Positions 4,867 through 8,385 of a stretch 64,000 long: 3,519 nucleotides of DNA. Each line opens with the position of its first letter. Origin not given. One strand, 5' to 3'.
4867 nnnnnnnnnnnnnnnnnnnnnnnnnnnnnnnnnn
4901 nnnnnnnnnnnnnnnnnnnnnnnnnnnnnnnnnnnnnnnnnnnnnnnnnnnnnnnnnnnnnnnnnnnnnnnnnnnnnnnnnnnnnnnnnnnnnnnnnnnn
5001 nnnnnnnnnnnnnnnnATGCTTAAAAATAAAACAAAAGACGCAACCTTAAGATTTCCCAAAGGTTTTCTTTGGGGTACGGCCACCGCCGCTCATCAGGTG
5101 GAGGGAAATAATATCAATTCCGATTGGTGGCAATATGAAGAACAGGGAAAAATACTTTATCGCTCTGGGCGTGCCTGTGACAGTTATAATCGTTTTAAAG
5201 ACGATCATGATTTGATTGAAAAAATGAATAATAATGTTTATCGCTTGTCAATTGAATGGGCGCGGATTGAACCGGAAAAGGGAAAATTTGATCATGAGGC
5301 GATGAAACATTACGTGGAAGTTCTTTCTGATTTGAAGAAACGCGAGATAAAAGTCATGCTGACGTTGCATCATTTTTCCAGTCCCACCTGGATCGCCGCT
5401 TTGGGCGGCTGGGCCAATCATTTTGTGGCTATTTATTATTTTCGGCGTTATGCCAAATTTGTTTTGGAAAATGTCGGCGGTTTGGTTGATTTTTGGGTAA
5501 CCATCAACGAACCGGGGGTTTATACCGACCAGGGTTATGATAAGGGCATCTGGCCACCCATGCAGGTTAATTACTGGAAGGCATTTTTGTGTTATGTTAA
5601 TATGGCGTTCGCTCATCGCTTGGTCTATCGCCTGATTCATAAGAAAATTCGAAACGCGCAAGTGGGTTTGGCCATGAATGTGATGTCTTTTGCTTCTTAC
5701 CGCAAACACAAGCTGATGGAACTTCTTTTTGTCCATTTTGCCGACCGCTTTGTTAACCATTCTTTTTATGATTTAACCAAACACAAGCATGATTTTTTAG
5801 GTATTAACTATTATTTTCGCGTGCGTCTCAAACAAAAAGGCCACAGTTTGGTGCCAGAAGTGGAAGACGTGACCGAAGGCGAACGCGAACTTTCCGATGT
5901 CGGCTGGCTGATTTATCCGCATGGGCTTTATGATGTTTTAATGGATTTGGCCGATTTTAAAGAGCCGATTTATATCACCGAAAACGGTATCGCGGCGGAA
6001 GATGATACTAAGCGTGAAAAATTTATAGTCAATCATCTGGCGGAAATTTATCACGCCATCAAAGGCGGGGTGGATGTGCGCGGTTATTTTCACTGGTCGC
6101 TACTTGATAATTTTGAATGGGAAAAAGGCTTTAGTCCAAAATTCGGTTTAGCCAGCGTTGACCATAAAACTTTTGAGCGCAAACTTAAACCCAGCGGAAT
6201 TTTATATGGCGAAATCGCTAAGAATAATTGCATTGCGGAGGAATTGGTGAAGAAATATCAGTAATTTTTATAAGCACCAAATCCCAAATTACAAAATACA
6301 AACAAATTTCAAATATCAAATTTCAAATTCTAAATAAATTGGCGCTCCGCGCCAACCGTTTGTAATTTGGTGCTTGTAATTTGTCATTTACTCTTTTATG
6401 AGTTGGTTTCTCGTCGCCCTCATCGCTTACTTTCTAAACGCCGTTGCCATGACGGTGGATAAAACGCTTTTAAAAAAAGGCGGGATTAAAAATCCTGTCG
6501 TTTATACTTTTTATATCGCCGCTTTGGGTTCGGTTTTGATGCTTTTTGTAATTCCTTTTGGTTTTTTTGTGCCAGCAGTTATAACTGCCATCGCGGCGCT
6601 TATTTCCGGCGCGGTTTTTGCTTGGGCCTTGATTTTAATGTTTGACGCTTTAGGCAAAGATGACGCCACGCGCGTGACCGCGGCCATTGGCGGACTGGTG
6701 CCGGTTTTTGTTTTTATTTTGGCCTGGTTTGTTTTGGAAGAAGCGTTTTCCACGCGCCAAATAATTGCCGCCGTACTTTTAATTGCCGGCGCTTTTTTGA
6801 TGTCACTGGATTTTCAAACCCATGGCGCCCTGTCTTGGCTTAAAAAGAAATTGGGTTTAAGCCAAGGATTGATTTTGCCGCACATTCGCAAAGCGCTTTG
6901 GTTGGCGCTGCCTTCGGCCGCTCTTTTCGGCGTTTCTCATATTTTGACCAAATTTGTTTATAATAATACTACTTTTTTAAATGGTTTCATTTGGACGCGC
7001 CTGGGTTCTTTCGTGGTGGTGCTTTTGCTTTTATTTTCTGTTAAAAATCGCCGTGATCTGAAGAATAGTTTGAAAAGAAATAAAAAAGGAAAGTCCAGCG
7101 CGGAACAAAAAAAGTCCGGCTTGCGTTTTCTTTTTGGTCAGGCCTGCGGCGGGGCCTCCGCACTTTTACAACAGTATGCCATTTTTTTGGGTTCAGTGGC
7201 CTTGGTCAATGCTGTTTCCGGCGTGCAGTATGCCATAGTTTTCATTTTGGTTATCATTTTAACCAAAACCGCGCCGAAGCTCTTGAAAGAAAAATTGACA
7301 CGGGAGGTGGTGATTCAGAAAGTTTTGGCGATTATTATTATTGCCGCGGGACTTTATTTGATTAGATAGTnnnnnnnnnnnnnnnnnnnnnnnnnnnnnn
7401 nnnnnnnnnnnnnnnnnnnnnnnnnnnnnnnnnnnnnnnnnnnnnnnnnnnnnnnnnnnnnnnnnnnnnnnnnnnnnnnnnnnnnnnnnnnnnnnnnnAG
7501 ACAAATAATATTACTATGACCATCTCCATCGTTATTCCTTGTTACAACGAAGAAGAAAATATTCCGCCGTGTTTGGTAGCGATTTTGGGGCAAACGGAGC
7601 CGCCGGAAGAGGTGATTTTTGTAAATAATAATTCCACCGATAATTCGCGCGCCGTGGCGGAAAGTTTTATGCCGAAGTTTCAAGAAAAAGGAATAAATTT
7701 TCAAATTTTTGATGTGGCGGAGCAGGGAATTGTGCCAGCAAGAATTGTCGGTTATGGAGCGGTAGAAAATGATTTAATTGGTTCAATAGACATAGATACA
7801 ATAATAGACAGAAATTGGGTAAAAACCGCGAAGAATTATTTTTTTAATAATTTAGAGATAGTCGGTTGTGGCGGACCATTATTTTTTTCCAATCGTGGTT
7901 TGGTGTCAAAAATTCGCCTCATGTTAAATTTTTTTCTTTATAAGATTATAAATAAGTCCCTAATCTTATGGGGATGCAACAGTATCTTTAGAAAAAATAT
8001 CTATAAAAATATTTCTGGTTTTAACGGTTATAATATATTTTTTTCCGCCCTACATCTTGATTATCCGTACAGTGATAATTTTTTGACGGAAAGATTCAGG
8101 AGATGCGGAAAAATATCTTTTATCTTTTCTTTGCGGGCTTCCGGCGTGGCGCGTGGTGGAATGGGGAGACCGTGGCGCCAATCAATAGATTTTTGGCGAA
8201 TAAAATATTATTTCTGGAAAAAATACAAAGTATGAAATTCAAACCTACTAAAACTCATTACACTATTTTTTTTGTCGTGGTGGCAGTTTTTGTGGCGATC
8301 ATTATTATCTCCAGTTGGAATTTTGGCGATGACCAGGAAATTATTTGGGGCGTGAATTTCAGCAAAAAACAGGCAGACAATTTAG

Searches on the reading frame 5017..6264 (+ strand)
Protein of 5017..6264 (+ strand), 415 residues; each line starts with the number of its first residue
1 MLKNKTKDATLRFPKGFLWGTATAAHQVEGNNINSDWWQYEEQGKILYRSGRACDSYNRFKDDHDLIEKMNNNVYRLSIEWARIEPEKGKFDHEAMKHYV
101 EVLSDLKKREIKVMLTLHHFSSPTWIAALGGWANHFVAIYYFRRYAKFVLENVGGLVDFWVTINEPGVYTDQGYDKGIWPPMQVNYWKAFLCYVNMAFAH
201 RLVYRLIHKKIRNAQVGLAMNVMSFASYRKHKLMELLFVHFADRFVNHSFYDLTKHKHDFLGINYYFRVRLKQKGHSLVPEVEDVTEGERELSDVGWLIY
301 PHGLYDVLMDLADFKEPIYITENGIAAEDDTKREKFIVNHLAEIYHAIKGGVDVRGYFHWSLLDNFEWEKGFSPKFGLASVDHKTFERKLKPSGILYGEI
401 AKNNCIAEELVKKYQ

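Call 47: search_protein_families(library=pfam, proteins=[window:5017-6264:+], max_evalue=0.00001)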
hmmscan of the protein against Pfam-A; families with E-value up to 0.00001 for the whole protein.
window:5017-6264:+ (415 aa): 2 families
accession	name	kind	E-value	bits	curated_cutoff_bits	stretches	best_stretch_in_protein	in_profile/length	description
PF00232.24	Glyco_hydro_1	-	1.6e-86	291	22.6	2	12-251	4-250/453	Glycosyl hydrolase family 1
PF02449.21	Glyco_hydro_42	-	6.8e-07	29.4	21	1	58-127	10-77/376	Beta-galactosidase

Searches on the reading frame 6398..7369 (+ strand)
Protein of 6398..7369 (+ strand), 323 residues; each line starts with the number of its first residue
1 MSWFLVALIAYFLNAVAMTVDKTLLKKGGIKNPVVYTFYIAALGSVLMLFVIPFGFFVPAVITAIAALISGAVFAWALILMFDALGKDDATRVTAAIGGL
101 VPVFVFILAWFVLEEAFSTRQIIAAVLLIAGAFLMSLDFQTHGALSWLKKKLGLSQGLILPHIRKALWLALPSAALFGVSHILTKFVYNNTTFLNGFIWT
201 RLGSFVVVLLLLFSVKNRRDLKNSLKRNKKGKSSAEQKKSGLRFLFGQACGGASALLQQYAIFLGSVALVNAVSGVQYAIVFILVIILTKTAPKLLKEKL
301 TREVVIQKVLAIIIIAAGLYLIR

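Call 47: search_protein_families(library=pfam, proteins=[window:6398-7369:+], max_evalue=0.00001)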
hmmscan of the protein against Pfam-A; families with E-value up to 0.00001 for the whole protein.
window:6398-7369:+ (323 aa): 1 family
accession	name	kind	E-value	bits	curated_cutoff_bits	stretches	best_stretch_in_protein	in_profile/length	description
PF00892.27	EamA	-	1.6e-09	38.6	28.2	1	2-136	2-134/135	EamA-like transporter family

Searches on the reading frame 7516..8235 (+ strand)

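Call 47: search_protein_families(library=pfam, proteins=[window:7516-8235:+], max_evalue=0.00001)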
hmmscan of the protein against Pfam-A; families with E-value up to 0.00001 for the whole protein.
window:7516-8235:+ (239 aa): 2 families
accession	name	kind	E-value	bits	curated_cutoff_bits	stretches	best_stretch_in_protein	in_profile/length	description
PF00535.33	Glycos_transf_2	-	1.2e-21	77.8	23.3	1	4-165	1-166/168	Glycosyl transferase family 2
PF13641.12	Glyco_tranf_2_3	-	1.9e-07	31.8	27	1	3-128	3-129/230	Glycosyltransferase like family 2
